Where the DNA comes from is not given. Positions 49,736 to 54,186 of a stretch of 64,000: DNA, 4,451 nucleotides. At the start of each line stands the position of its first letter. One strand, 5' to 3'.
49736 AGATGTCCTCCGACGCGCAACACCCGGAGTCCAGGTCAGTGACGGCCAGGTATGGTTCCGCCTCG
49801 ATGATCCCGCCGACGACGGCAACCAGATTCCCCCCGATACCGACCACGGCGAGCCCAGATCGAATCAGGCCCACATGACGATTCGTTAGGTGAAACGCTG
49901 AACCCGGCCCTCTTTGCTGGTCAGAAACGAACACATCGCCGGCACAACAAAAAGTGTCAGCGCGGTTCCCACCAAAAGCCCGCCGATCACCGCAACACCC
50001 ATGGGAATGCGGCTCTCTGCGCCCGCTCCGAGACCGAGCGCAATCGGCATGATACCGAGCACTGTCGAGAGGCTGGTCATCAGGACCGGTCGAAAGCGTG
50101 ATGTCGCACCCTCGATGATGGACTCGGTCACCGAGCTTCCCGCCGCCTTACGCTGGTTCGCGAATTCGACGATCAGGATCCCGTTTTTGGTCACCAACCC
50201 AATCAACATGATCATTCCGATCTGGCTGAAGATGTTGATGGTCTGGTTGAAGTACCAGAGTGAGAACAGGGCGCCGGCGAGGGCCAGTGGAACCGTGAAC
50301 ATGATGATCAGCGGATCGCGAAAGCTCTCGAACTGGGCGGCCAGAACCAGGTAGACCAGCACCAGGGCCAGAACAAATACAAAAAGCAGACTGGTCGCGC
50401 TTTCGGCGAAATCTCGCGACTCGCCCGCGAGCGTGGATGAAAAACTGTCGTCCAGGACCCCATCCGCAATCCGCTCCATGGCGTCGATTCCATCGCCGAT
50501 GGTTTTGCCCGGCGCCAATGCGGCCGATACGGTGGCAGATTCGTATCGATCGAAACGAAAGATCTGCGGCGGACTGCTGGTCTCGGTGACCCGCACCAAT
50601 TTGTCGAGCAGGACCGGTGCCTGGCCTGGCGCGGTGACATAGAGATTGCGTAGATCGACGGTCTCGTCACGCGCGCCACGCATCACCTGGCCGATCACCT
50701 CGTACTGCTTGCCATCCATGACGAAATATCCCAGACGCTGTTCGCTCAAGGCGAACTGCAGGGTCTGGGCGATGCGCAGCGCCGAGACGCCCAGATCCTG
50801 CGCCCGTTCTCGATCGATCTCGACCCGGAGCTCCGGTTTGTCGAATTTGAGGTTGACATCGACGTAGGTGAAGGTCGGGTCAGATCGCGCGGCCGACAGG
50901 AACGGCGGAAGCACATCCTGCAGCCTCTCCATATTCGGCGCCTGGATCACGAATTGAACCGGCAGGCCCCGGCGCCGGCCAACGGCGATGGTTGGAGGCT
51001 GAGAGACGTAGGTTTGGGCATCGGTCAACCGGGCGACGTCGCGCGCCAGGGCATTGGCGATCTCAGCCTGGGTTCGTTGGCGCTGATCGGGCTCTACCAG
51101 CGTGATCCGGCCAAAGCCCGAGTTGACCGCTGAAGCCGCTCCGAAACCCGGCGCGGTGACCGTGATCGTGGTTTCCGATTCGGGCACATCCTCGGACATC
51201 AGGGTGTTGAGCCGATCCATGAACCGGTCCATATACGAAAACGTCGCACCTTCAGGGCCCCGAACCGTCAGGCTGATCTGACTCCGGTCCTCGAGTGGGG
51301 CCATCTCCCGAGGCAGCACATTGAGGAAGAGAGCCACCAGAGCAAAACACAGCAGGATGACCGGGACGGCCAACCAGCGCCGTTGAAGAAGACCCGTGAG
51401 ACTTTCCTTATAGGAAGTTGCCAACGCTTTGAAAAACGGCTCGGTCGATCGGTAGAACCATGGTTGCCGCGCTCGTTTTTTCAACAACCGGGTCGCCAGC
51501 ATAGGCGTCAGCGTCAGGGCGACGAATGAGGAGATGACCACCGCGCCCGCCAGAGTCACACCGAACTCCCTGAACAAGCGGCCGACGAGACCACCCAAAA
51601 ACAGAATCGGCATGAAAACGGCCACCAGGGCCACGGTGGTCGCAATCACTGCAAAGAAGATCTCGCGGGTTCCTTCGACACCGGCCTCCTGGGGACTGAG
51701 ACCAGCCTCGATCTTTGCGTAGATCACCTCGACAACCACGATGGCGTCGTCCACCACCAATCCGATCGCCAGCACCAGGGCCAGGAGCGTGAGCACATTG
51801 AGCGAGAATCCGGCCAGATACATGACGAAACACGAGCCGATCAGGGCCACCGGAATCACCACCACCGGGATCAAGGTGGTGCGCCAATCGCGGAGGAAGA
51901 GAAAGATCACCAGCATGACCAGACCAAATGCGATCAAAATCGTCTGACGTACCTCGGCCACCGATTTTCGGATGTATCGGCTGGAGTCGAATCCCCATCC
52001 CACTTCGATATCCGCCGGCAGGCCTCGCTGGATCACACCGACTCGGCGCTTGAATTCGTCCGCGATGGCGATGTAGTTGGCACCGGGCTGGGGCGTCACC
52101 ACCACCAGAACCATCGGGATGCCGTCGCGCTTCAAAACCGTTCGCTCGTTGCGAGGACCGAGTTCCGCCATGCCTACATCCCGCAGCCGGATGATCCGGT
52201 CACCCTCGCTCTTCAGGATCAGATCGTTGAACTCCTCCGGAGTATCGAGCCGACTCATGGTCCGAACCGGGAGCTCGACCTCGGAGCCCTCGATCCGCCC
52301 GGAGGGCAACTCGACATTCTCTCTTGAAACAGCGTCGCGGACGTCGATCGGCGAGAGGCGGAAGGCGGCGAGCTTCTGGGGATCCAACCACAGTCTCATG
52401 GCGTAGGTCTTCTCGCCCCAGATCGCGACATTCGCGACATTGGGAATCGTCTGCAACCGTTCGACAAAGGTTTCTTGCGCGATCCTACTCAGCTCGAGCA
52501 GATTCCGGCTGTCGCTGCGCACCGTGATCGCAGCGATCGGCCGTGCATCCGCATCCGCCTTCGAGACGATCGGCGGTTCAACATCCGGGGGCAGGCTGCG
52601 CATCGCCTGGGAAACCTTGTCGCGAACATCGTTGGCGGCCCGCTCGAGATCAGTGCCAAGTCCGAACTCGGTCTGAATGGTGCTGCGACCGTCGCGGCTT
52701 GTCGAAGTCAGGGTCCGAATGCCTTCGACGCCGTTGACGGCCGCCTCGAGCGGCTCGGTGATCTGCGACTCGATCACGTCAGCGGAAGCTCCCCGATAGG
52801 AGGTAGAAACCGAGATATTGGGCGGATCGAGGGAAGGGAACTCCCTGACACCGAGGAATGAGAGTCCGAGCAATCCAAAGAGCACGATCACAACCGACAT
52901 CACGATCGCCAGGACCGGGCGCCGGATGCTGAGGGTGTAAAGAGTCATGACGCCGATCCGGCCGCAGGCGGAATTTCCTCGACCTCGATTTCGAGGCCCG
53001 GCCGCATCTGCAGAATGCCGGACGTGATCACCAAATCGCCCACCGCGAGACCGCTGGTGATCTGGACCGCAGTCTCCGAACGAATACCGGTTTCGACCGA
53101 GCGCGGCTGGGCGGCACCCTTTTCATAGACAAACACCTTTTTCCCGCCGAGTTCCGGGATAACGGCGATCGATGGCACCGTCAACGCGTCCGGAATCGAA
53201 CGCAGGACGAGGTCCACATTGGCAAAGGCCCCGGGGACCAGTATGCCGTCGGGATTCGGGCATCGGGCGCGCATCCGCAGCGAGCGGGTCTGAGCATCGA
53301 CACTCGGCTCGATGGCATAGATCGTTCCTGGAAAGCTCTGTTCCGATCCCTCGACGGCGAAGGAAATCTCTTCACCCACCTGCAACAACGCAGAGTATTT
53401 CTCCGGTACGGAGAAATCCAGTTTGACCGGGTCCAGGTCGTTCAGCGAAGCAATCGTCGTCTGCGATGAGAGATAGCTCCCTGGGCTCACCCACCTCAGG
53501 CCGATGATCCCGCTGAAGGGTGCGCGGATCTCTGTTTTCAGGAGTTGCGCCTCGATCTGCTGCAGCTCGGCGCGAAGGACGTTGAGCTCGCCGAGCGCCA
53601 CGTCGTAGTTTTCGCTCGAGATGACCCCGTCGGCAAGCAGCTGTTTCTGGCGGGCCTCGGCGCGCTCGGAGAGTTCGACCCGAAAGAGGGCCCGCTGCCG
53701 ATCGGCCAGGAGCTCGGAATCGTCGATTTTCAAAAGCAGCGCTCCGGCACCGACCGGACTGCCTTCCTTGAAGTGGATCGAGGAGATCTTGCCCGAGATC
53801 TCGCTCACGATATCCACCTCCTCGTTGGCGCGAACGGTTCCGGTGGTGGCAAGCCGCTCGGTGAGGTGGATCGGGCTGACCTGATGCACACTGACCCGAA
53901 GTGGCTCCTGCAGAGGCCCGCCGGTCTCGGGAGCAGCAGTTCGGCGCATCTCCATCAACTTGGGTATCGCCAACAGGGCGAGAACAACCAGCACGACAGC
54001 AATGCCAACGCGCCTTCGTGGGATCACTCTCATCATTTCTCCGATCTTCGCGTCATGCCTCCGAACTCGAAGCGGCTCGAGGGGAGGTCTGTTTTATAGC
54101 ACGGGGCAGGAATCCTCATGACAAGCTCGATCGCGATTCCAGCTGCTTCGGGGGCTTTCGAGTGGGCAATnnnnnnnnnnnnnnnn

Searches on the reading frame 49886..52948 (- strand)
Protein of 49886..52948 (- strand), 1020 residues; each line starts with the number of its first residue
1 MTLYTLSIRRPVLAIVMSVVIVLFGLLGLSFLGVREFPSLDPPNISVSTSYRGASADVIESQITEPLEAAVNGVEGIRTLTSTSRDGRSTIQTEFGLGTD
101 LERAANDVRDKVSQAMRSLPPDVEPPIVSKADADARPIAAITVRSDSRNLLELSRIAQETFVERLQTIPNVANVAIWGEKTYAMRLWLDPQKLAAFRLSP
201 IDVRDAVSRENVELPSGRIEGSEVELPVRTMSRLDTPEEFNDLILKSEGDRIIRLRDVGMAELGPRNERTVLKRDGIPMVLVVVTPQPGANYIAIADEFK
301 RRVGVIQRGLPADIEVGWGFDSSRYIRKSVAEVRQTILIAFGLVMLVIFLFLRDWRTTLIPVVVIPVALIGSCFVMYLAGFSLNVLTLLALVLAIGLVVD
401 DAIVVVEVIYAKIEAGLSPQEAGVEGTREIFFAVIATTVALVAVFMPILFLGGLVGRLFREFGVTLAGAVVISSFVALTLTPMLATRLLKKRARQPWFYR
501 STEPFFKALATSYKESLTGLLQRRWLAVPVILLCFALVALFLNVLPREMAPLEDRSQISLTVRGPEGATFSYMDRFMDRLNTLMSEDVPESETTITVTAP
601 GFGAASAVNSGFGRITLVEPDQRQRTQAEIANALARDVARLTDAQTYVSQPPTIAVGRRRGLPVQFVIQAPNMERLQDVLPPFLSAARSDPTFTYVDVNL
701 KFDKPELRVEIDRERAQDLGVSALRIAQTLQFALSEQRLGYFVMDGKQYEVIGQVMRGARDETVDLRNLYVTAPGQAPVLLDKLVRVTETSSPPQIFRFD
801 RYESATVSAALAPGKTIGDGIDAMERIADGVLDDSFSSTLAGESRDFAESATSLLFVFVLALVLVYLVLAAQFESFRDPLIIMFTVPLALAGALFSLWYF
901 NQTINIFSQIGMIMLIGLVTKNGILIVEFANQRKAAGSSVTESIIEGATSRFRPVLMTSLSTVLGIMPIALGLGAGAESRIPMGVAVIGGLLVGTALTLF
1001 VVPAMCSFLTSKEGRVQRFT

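Call 33: search_protein_families(library=pfam, proteins=[window:49886-52948:-], max_evalue=0.00001)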
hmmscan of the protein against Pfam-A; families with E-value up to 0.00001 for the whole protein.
window:49886-52948:- (1020 aa): 2 families
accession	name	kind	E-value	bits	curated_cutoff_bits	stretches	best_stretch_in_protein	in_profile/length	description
PF00873.25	ACR_tran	-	1.2e-284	947.3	28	1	4-1005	2-1016/1021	AcrB/AcrD/AcrF family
PF03176.21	MMPL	-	5.6e-09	35.8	20.5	0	334-488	146-302/333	MMPL family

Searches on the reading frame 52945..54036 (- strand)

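Call 33: search_protein_families(library=pfam, proteins=[window:52945-54036:-], max_evalue=0.00001)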
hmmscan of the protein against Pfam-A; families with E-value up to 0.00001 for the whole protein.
window:52945-54036:- (363 aa): 2 families
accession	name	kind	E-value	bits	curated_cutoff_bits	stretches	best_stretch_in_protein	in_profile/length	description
PF16576.10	HlyD_D23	-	6.7e-30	104.4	30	1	58-272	2-214/214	Barrel-sandwich domain of CusB or HlyD membrane-fusion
PF13437.12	HlyD_3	-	1.9e-20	74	22.2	1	170-265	2-102/106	HlyD family secretion protein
